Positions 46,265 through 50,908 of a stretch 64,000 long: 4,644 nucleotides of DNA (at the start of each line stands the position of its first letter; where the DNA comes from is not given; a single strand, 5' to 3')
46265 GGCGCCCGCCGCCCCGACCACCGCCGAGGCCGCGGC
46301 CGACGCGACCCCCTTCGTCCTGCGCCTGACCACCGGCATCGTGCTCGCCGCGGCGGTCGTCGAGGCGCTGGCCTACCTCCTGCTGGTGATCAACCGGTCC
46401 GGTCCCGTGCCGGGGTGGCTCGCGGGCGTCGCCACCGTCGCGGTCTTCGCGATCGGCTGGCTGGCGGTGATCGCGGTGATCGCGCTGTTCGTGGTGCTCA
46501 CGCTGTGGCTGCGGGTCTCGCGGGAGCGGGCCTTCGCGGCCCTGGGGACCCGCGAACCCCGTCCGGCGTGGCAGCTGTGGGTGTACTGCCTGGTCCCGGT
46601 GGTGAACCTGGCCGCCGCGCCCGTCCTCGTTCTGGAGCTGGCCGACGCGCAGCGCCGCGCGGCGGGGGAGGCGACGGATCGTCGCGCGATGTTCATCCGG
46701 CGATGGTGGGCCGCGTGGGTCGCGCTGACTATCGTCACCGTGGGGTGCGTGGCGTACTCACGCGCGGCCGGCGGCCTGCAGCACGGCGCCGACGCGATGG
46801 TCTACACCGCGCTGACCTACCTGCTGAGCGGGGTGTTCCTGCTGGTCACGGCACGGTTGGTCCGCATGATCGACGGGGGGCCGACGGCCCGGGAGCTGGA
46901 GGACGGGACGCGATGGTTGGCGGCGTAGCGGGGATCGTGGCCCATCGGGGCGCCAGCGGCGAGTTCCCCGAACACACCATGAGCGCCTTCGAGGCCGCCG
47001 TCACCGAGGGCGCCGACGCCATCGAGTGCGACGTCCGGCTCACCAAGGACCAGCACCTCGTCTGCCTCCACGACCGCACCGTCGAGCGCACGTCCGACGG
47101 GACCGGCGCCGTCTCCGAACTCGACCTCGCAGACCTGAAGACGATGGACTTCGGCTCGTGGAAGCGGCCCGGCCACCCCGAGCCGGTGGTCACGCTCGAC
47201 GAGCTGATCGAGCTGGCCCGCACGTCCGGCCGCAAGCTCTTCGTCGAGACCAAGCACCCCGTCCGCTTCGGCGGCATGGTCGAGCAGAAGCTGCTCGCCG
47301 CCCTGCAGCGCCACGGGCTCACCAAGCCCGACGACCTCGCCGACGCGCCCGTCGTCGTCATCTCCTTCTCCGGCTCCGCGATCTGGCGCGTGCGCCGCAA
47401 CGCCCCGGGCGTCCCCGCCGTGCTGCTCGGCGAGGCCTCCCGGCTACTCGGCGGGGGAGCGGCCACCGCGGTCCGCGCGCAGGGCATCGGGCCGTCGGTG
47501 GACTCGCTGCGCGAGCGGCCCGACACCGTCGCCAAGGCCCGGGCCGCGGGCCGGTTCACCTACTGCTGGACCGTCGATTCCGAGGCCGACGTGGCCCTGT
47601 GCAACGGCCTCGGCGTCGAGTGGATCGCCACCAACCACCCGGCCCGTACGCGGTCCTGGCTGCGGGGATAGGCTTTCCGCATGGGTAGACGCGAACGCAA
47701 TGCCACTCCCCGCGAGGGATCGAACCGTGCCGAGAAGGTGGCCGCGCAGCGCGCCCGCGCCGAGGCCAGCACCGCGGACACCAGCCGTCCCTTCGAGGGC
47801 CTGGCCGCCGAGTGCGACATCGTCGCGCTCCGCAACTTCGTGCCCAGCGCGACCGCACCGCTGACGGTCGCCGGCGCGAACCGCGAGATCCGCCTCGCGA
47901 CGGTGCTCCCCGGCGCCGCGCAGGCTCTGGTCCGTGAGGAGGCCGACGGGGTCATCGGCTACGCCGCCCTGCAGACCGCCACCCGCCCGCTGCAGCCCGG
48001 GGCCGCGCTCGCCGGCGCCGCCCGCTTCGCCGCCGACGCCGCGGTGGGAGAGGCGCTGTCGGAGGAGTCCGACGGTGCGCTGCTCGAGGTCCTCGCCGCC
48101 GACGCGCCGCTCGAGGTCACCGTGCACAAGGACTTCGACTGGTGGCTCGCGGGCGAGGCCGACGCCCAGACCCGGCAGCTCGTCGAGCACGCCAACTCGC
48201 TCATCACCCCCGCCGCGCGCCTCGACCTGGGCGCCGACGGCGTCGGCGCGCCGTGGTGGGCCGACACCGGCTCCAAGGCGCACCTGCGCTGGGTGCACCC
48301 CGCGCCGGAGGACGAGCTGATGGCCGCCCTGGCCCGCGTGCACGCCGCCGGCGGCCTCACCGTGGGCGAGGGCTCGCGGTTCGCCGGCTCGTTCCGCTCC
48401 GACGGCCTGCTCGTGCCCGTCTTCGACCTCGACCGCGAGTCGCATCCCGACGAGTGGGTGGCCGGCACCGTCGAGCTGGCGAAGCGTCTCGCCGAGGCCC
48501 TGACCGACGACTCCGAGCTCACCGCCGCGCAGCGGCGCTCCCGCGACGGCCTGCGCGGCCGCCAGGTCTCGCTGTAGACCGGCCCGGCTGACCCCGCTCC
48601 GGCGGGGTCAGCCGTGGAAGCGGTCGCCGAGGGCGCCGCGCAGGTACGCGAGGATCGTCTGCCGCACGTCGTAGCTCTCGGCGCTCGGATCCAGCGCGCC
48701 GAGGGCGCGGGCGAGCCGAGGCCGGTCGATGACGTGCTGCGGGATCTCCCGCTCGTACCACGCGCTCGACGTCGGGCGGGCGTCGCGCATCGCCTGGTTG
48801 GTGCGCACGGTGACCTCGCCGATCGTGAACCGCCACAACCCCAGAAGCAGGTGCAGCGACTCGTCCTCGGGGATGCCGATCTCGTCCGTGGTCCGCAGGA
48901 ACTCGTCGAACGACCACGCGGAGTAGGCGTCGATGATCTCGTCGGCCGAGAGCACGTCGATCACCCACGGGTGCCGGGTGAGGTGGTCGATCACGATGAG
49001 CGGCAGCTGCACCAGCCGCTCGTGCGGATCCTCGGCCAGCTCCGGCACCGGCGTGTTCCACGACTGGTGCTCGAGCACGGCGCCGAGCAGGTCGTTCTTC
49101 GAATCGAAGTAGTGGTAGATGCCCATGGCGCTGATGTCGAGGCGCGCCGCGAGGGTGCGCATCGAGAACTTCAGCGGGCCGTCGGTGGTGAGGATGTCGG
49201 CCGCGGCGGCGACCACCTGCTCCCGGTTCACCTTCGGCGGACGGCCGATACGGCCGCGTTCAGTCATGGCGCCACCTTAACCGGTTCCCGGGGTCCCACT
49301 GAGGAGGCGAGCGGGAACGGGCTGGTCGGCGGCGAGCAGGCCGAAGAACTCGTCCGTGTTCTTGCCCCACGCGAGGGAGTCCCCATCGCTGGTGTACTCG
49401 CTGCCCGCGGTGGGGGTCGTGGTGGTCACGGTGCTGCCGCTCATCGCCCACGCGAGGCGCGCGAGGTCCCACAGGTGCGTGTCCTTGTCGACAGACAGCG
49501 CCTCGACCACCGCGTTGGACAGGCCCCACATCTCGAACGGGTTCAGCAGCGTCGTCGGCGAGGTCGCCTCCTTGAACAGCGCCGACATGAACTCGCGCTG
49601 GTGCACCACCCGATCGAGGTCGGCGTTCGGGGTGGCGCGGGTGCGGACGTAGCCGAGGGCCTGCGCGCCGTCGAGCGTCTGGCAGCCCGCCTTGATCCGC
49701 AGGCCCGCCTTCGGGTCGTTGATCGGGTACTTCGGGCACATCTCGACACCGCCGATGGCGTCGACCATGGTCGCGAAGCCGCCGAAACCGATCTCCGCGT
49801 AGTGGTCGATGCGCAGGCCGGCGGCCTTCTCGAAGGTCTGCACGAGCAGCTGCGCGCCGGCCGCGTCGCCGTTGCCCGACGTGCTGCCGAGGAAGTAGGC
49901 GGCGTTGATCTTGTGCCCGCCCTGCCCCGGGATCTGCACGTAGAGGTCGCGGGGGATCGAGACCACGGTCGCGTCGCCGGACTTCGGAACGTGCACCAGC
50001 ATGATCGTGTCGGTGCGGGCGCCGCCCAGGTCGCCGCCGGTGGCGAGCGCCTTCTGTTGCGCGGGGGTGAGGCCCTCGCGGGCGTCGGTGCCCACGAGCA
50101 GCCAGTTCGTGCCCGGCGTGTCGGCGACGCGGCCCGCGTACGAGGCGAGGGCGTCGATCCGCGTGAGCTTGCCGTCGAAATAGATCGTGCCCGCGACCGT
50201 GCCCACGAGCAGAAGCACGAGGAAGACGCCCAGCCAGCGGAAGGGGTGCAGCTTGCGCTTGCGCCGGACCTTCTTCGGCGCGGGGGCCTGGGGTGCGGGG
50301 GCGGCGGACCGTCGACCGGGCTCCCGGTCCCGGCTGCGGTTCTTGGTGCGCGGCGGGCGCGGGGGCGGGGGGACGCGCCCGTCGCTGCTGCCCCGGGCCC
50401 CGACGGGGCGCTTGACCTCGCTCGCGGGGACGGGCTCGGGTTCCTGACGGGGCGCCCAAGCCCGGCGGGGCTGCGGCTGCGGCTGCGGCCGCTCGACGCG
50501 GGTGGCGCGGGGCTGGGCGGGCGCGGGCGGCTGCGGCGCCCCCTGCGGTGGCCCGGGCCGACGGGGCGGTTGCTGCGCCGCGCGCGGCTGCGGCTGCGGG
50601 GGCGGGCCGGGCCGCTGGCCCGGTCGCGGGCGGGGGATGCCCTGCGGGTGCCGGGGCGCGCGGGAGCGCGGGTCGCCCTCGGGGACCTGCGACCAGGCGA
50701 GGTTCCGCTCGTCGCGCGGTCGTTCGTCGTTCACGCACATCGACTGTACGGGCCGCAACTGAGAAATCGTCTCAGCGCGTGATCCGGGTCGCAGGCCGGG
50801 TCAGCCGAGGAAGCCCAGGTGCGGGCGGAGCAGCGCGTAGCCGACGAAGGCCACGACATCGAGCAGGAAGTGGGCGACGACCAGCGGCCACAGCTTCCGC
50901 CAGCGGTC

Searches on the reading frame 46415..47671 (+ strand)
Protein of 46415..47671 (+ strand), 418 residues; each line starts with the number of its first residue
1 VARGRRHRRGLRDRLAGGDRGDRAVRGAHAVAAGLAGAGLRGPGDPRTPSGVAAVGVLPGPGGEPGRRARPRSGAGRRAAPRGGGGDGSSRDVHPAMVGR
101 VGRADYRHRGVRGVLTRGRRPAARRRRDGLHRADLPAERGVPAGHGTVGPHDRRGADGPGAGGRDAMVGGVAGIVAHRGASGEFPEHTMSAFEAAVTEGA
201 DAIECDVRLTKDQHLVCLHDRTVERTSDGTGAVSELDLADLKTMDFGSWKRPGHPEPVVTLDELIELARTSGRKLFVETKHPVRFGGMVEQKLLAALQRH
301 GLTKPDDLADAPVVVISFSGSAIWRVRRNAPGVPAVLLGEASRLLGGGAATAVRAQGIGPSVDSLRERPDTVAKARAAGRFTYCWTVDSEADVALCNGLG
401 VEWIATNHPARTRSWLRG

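Call 96: search_protein_families(library=pfam, proteins=[window:46415-47671:+], max_evalue=0.00001)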
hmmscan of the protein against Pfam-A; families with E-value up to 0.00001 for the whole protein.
window:46415-47671:+ (418 aa): 1 family
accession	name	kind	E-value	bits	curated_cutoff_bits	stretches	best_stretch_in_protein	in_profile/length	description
PF03009.23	GDPD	-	6.3e-51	174.3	23.6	1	177-410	1-243/244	Glycerophosphoryl diester phosphodiesterase family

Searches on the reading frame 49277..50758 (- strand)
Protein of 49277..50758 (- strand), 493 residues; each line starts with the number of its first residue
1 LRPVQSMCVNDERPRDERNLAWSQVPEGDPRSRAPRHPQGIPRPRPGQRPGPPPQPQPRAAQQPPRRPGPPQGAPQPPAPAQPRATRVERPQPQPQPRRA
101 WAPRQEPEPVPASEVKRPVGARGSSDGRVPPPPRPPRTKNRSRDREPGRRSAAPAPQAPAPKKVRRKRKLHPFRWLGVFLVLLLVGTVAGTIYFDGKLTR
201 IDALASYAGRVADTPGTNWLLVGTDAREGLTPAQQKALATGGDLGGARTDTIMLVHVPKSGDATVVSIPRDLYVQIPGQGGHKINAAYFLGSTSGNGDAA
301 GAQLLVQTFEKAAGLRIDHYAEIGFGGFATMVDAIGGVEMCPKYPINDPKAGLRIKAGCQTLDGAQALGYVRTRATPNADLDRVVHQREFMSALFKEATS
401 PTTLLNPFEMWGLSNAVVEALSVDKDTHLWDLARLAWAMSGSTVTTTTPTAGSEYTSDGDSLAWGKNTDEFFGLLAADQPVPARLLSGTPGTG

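Call 96: search_protein_families(library=pfam, proteins=[window:49277-50758:-], max_evalue=0.00001)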
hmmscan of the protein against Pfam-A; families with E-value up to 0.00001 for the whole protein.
window:49277-50758:- (493 aa): 1 family
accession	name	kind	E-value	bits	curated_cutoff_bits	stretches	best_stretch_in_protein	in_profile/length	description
PF03816.19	LytR_cpsA_psr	-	1.2e-42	146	24.6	1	248-399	1-149/150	LytR_cpsA_psr family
